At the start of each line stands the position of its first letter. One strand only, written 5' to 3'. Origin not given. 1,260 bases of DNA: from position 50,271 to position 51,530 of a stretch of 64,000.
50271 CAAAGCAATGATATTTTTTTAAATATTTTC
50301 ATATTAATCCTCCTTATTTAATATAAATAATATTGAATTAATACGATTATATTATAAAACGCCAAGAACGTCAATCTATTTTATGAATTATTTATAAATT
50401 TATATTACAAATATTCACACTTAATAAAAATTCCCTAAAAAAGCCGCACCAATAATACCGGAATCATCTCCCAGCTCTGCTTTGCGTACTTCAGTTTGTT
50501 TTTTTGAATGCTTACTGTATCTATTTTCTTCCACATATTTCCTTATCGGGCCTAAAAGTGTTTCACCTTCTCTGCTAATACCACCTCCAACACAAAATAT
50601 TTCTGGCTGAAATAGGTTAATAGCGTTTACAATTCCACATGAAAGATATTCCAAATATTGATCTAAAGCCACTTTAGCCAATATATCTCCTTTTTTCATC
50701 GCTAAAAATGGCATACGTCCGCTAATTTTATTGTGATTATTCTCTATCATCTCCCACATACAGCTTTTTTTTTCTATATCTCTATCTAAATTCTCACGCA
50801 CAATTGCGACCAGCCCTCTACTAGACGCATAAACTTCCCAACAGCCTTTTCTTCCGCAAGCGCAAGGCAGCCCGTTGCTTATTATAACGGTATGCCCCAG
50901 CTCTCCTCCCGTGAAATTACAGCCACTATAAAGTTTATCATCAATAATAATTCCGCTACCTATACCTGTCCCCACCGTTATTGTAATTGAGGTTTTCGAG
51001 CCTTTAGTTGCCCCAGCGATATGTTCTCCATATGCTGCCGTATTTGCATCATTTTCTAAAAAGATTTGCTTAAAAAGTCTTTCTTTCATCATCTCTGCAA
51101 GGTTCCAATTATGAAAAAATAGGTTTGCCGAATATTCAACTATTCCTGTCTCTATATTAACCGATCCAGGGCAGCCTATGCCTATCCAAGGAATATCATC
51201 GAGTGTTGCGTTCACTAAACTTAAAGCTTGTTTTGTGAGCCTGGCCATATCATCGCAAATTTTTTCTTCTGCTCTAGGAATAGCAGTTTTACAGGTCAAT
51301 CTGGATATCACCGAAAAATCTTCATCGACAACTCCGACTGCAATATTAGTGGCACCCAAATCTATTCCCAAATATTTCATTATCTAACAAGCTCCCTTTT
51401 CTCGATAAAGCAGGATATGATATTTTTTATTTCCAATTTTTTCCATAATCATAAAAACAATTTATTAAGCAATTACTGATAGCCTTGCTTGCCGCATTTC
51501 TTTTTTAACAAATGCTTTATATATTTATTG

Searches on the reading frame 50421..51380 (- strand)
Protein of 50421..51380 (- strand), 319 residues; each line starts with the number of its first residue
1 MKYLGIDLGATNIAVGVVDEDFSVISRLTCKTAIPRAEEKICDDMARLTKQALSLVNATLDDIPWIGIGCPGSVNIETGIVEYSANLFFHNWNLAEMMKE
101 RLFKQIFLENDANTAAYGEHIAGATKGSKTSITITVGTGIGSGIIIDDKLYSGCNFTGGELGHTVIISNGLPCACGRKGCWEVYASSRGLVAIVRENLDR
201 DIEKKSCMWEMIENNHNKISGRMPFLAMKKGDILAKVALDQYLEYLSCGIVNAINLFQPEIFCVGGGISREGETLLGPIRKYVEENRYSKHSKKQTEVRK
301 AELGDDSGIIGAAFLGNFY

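Call 28: find_homologous_proteins(query=window:50421-51380:-, max_evalue=1e-40)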
Query window:50421-51380:- (319 aa): 5766 proteins with E <= 1e-40 among 7523 candidates; the best 120 are listed.
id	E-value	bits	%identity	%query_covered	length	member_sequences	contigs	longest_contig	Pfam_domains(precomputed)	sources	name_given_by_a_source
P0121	1.2e-213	726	100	100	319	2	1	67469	PF00480.27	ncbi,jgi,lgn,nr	ncbi:MAG: ROK family protein [Oscillospiraceae bacterium]|jgi:glucokinase|nr:ROK family protein [Osc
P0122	1.0e-131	457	60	99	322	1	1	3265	PF01869.27,PF00480.27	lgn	-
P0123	1.5e-130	453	59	99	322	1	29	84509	PF01869.27,PF00480.27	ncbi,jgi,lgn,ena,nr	ncbi:MAG: ROK family protein [Clostridiales bacterium]|jgi:glucokinase|nr:ROK family protein [Clostr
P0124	6.6e-126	438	57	100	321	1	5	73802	PF01869.27,PF00480.27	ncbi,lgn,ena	-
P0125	7.9e-126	438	57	100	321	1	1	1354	PF01869.27,PF00480.27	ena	-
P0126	1.1e-125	437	58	99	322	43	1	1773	PF01869.27,PF00480.27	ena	-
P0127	5.8e-125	435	56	100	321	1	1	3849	PF01869.27,PF00480.27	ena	-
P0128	2.1e-124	433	58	99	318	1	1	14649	PF01869.27,PF00480.27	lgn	-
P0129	4.7e-124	432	58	99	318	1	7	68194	PF01869.27,PF00480.27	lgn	-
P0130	1.0e-123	431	57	99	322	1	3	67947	PF01869.27,PF00480.27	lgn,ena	-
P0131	8.2e-123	428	48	89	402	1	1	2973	PF01869.27,PF00480.27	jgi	-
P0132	8.5e-123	428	56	99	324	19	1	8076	PF01869.27,PF00480.27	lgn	-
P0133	1.3e-122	427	57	99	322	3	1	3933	PF00480.27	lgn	-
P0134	5.5e-122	425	56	99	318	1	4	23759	PF01869.27,PF00480.27,PF00370.28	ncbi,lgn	ncbi:MAG: ROK family protein [Acutalibacteraceae bacterium]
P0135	1.8e-121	423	56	99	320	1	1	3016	PF01869.27,PF00480.27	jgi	jgi:glucokinase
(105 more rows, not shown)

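Call 47: find_encoding_contigs(protein=P0123, flank=9000, max_places=3)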
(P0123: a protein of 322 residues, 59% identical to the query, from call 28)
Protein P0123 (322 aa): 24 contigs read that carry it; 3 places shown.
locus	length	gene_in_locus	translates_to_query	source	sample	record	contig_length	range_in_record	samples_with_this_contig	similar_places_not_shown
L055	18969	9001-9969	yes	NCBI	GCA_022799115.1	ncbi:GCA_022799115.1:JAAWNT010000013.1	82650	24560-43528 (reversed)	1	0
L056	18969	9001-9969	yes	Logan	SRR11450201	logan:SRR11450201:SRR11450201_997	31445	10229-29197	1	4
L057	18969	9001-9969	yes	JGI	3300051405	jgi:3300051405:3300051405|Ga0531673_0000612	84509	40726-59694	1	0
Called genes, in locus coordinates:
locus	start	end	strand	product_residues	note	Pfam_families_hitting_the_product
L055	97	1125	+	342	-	PF00022:Actin (faint), PF06723:MreB_Mbl, PF00012:HSP70, PF14450:FtsA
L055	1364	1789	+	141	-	PF18029:Glyoxalase_6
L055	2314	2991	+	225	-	PF00072:Response_reg, PF00486:Trans_reg_C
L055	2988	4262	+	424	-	PF00512:HisKA, PF02518:HATPase_c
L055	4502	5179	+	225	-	PF02463:SMC_N (faint), PF00005:ABC_tran, PF13304:AAA_21 (faint)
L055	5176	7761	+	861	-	PF12704:MacB_PCD, PF02687:FtsX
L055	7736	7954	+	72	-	-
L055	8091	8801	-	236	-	PF00899:ThiF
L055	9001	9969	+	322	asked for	PF00480:ROK, PF01869:BcrAD_BadFG (weak)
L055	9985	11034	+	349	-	PF01263:Aldose_epim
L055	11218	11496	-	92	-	-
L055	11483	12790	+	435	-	PF13421:Band_7_1, PF12773:DZR (weak), PF13240:Zn_Ribbon_1 (faint)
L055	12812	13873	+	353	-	PF08271:Zn_Ribbon_TF (faint)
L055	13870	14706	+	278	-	PF04536:TPM_phosphatase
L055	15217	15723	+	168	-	PF02075:RuvC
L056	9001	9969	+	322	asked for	PF00480:ROK, PF01869:BcrAD_BadFG (weak)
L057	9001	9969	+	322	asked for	PF00480:ROK, PF01869:BcrAD_BadFG (weak)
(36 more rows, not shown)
